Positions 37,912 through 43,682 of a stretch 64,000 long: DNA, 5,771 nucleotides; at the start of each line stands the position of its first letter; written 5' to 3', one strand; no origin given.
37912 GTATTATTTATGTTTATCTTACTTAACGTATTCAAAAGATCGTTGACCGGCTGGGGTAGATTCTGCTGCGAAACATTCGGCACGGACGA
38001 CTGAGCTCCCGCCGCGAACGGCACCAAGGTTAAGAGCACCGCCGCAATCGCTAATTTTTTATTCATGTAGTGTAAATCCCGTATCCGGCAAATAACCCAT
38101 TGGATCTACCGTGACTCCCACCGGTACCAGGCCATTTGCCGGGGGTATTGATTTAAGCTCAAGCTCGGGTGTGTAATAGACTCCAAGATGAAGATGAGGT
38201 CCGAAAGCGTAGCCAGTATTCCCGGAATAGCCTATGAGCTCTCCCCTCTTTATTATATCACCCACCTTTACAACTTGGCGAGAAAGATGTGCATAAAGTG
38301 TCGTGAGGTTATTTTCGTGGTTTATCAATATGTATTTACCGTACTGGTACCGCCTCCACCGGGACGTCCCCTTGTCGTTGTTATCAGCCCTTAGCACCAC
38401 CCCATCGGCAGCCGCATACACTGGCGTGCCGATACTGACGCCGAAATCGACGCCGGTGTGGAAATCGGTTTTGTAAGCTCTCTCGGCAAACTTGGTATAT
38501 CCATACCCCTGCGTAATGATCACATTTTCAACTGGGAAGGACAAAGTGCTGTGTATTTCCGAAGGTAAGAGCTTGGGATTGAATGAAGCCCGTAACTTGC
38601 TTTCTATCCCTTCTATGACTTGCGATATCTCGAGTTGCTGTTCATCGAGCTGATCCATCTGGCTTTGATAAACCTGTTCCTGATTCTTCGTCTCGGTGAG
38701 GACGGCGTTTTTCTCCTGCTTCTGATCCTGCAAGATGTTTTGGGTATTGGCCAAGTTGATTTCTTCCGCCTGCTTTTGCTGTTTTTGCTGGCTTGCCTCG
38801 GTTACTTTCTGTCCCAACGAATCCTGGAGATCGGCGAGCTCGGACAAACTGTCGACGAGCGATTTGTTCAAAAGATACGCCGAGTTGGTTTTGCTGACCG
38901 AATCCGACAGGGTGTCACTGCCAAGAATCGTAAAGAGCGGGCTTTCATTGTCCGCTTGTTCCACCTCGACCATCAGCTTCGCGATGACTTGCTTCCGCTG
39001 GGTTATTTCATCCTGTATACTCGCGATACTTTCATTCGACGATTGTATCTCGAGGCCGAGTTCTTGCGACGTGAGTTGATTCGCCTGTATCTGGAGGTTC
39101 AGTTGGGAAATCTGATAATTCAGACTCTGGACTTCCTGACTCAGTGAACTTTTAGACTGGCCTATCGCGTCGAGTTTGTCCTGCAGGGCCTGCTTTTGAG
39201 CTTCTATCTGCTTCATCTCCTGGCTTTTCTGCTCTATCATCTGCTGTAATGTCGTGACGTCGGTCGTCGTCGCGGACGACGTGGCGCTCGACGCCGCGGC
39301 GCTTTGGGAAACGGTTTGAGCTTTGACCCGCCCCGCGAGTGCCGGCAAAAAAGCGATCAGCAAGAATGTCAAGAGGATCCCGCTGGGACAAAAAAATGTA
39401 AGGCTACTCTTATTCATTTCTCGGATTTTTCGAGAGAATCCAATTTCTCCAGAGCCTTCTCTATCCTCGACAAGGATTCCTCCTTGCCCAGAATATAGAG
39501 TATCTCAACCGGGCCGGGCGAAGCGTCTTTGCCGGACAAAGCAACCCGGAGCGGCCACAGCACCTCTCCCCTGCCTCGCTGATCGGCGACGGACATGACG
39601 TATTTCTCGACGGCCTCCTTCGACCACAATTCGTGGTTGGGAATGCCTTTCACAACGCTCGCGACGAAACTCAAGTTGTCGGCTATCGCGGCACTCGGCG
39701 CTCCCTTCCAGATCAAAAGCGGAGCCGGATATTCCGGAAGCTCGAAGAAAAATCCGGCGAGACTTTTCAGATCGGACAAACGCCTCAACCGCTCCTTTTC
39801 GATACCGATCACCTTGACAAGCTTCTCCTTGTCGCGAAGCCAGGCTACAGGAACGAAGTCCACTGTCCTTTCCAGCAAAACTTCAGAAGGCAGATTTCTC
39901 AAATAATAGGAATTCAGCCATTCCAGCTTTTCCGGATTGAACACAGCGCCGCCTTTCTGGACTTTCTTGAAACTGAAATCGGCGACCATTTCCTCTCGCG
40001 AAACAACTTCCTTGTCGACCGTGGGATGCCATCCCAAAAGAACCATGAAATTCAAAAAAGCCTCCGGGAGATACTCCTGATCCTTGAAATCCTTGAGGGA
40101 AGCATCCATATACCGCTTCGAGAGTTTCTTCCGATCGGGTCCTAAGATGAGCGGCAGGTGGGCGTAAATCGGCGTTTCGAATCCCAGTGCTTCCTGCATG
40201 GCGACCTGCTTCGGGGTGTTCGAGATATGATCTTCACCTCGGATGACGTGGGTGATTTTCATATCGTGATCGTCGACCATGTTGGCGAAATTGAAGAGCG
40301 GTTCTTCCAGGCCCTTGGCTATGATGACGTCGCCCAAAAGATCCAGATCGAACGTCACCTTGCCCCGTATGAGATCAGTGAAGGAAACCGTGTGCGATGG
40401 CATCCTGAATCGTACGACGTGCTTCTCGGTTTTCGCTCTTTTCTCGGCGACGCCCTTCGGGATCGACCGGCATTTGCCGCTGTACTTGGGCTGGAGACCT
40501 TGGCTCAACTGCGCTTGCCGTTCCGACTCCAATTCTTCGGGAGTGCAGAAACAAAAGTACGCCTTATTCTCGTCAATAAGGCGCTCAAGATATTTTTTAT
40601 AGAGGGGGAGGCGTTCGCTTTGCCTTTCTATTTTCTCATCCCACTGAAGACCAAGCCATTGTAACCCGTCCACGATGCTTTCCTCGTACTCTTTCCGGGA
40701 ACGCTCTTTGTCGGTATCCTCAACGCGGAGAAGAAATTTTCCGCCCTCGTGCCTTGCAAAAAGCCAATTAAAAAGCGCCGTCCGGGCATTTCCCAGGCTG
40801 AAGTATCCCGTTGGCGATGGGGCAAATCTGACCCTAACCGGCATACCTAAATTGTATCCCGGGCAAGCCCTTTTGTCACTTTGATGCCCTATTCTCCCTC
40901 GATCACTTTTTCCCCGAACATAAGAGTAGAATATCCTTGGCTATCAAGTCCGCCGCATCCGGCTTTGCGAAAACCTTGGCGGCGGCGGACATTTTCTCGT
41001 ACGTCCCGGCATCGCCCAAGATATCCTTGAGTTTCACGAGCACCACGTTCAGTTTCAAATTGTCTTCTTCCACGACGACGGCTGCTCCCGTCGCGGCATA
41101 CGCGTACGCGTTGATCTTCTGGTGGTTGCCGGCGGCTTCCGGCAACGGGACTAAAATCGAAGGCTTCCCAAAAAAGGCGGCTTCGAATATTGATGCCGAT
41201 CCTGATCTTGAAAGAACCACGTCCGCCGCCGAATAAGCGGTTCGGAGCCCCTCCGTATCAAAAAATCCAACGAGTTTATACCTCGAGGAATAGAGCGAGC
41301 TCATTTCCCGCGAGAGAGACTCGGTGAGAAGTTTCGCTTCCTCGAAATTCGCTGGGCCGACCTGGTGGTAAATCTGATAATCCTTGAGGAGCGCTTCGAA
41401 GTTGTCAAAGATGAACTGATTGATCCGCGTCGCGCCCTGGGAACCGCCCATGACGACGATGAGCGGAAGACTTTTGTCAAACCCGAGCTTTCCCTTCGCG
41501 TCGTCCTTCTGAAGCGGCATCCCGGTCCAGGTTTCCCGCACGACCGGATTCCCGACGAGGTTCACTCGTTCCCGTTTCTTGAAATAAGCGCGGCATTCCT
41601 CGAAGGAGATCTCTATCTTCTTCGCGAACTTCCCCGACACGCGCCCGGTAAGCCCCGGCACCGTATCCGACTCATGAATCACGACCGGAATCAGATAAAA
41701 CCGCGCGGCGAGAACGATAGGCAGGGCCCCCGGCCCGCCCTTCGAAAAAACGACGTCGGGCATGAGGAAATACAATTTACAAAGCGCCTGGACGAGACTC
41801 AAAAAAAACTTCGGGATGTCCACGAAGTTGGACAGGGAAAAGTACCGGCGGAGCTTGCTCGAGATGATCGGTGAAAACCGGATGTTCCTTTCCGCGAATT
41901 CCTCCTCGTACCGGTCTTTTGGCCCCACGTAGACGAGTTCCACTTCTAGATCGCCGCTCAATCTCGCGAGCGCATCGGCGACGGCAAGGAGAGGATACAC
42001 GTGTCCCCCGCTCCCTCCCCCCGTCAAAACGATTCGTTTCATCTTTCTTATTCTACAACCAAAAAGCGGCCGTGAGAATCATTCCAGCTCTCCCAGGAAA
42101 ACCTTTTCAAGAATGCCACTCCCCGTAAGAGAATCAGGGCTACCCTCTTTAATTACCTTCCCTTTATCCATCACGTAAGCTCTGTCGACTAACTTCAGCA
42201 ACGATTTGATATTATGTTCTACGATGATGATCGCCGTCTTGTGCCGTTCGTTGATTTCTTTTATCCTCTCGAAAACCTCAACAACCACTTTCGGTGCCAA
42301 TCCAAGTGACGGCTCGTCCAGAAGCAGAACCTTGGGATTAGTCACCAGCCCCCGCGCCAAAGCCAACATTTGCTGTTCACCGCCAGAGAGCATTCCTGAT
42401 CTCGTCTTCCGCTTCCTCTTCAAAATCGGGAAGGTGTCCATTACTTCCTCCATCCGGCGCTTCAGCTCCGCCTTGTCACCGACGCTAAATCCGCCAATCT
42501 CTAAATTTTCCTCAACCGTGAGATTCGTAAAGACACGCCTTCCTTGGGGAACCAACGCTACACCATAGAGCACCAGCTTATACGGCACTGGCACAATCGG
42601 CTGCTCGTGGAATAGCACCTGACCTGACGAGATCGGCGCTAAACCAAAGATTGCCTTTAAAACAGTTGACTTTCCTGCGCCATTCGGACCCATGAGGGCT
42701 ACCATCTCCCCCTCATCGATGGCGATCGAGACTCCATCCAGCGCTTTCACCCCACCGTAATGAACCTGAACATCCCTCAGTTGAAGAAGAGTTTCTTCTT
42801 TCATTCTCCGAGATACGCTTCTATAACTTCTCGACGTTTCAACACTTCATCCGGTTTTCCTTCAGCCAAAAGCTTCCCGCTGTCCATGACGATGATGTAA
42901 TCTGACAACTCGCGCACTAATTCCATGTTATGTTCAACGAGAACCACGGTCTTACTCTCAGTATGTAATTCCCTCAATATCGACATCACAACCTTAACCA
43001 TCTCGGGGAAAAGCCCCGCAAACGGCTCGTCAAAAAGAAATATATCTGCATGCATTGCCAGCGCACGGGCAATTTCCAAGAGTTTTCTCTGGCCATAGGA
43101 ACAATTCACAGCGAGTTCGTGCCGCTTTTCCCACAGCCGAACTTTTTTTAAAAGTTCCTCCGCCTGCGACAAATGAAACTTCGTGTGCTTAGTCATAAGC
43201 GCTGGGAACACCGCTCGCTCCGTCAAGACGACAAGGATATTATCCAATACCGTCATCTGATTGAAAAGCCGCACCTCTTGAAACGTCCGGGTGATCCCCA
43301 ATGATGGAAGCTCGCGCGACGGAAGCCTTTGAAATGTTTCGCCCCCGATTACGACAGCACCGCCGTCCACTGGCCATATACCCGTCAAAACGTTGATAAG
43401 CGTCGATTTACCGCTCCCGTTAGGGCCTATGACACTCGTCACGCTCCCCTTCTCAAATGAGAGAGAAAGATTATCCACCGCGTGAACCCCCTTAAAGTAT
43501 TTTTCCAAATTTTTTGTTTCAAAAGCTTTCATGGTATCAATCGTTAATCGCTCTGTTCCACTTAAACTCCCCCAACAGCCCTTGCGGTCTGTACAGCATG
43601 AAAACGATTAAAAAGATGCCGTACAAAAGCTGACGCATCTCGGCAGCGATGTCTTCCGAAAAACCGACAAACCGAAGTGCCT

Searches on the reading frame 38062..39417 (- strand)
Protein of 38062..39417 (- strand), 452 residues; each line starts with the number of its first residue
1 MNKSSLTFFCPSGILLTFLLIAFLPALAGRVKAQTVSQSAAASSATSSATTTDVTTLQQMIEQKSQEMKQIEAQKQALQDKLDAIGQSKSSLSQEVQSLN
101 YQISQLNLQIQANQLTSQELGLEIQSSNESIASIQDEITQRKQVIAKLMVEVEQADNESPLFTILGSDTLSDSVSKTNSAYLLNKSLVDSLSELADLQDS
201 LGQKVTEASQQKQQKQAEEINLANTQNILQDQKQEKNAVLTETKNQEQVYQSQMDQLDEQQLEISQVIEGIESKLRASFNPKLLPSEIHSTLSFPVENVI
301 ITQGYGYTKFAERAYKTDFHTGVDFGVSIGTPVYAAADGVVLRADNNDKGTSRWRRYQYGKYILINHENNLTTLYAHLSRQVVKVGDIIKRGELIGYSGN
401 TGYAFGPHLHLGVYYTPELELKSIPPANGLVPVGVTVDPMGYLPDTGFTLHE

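Call 45: search_protein_families(library=pfam, proteins=[window:38062-39417:-], max_evalue=0.00001)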
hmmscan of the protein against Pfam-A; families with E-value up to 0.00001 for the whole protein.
window:38062-39417:- (452 aa): 1 family
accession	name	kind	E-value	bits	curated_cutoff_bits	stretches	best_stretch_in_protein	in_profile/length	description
PF01551.29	Peptidase_M23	-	7.1e-29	100.3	28.7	1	319-415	2-89/96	Peptidase family M23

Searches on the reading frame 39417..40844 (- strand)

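Call 45: search_protein_families(library=pfam, proteins=[window:39417-40844:-], max_evalue=0.00001)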
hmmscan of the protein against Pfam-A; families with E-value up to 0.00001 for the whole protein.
window:39417-40844:- (476 aa): 2 families
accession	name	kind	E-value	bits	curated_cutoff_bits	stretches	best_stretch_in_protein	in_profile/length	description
PF00749.27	tRNA-synt_1c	-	1.6e-101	339.8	23.4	1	3-309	2-314/314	tRNA synthetases class I (E and Q), catalytic domain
PF19269.4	Anticodon_2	-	5.3e-25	88.9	23.6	1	326-465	5-141/141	Anticodon binding domain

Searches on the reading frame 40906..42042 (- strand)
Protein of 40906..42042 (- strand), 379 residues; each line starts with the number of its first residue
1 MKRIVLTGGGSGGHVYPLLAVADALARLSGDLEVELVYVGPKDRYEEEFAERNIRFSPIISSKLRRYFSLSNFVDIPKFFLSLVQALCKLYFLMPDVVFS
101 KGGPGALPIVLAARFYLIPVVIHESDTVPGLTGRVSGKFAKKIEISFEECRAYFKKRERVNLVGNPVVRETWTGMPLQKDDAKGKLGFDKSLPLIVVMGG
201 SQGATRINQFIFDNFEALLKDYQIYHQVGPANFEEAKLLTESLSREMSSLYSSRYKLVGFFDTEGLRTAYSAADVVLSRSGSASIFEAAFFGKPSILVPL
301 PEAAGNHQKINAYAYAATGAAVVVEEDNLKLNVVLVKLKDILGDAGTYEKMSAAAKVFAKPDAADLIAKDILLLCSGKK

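Call 45: search_protein_families(library=pfam, proteins=[window:40906-42042:-], max_evalue=0.00001)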
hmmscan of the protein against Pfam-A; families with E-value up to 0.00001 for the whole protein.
window:40906-42042:- (379 aa): 2 families
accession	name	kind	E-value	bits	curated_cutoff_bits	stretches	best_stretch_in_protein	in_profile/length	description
PF04101.22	Glyco_tran_28_C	-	4.7e-31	108.5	22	1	195-366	2-165/166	Glycosyltransferase family 28 C-terminal domain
PF03033.26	Glyco_transf_28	-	4.7e-30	104.9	26.2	1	4-143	1-137/139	Glycosyltransferase family 28 N-terminal domain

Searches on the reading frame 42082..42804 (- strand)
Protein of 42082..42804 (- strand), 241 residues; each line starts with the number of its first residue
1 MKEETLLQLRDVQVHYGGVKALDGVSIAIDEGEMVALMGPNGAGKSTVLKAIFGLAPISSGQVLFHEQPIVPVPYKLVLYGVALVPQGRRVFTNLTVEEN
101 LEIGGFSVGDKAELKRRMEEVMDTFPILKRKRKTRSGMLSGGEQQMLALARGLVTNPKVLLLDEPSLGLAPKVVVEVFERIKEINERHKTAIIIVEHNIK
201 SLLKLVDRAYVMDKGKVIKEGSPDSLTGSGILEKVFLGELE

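Call 45: search_protein_families(library=pfam, proteins=[window:42082-42804:-], max_evalue=0.00001)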
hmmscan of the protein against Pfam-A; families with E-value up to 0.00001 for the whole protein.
window:42082-42804:- (241 aa): 3 families
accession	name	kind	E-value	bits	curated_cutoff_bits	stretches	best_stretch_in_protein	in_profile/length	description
PF00005.33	ABC_tran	-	1.3e-33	117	25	1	22-166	1-136/137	ABC transporter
PF13304.12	AAA_21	-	2.1e-11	44.9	27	0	35-56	2-23/304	AAA domain, putative AbiEii toxin, Type IV TA system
PF02463.25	SMC_N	-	2e-07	31.1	40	0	19-56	10-49/220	RecF/RecN/SMC N terminal domain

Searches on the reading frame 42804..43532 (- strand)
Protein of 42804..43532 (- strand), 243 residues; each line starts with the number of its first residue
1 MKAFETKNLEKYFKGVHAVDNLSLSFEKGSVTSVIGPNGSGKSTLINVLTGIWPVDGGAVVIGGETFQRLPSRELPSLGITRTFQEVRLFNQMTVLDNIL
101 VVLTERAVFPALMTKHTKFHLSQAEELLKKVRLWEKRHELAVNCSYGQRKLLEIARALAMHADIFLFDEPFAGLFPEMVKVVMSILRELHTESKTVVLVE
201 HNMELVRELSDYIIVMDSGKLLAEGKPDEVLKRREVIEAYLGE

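Call 45: search_protein_families(library=pfam, proteins=[window:42804-43532:-], max_evalue=0.00001)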
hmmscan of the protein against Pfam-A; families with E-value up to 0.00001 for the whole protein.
window:42804-43532:- (243 aa): 4 families
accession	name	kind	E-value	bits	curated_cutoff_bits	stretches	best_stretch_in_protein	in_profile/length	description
PF00005.33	ABC_tran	-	1.1e-28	100.9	25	1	20-172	2-137/137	ABC transporter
PF13304.12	AAA_21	-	1.9e-09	38.5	27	0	31-63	1-36/304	AAA domain, putative AbiEii toxin, Type IV TA system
PF12399.14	BCA_ABC_TP_C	-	1.9e-08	34.2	25.5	1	220-243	1-24/27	Branched-chain amino acid ATP-binding cassette transporter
PF02463.25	SMC_N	-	4.1e-07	30.1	40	0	22-47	18-42/220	RecF/RecN/SMC N terminal domain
